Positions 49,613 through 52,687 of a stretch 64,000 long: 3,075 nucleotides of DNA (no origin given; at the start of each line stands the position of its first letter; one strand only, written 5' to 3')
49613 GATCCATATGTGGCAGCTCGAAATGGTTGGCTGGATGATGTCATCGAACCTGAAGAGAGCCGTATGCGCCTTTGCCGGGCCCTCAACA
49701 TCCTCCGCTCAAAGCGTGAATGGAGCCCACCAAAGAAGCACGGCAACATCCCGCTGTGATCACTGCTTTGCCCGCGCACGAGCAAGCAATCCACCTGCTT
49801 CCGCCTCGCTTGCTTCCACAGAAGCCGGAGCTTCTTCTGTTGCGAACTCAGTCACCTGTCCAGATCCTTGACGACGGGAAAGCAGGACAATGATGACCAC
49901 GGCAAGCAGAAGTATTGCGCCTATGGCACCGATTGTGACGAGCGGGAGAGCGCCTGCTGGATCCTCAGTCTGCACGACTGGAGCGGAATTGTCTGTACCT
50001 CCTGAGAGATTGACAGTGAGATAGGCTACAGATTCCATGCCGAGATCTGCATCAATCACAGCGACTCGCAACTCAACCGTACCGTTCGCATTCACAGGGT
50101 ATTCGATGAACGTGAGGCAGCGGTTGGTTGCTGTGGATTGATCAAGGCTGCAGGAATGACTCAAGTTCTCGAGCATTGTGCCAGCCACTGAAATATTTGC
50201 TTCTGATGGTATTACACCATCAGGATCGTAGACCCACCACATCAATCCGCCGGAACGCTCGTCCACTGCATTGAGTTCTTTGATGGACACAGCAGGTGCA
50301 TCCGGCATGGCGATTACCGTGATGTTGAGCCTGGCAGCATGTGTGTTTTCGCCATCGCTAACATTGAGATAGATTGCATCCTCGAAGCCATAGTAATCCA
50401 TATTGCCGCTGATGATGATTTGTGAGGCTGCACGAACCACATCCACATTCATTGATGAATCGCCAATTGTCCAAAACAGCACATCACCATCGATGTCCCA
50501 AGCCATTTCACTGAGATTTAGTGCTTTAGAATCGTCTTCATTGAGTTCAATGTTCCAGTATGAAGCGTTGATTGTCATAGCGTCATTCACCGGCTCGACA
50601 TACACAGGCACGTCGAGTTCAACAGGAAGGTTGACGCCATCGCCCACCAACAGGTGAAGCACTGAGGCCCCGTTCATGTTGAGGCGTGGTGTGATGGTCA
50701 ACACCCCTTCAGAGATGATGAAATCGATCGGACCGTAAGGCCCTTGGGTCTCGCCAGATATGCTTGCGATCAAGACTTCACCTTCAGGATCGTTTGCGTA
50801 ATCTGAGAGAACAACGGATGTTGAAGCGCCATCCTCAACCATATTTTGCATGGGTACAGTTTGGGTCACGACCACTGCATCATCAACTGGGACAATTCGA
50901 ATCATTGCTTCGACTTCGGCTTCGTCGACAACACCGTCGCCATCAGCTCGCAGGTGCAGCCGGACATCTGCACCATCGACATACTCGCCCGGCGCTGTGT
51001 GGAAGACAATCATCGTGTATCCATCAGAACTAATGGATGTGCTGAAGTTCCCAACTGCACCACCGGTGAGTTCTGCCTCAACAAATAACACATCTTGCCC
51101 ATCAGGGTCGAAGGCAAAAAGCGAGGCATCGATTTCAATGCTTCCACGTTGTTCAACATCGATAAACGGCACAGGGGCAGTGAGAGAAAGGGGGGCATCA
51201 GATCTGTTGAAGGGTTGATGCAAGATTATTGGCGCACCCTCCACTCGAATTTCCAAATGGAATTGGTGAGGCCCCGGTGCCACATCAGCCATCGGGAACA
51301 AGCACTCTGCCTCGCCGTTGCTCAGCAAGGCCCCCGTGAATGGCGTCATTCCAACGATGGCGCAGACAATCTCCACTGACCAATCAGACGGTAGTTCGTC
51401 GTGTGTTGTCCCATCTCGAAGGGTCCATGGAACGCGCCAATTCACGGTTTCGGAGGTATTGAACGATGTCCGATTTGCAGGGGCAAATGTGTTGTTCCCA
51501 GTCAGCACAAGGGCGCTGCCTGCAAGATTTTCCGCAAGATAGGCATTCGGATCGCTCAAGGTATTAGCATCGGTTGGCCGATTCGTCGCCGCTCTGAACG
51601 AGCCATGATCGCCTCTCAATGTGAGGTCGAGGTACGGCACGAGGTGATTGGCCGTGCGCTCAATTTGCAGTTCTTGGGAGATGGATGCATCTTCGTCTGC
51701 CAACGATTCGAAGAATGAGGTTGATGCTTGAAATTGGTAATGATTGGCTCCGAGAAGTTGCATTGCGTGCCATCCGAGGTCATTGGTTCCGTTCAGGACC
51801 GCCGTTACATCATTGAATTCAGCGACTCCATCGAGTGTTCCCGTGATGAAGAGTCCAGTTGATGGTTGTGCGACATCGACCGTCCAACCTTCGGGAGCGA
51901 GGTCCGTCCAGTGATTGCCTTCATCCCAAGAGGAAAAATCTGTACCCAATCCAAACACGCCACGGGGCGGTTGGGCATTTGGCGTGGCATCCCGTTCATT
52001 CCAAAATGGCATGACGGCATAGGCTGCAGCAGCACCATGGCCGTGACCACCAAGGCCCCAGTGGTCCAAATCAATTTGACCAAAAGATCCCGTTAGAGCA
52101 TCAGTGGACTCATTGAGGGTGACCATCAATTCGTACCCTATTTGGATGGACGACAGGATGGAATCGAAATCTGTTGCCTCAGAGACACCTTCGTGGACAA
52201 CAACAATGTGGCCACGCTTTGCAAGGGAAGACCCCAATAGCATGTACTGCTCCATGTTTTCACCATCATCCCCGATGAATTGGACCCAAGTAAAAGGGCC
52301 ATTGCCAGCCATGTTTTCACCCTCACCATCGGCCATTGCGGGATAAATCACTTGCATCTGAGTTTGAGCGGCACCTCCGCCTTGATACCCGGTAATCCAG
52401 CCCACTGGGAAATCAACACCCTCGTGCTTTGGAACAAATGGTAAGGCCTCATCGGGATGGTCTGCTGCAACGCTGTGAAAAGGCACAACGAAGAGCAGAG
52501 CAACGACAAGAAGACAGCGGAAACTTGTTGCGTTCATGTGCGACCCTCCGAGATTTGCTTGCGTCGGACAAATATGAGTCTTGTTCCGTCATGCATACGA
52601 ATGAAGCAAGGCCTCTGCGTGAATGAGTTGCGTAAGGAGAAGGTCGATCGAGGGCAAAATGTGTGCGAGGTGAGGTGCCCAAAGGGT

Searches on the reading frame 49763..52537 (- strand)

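Call 27: search_protein_families(library=pfam, proteins=[window:49763-52537:-], max_evalue=0.01)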
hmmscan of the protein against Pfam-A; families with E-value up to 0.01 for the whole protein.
window:49763-52537:- (925 aa): 2 families
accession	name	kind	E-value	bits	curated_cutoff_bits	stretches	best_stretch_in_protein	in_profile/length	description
PF17963.7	Big_9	-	2.4e-06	28.7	23.6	0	554-635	4-78/89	Bacterial Ig domain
PF17892.7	Cadherin_5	-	0.0058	16.9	26.5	0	552-637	2-87/98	Cadherin-like domain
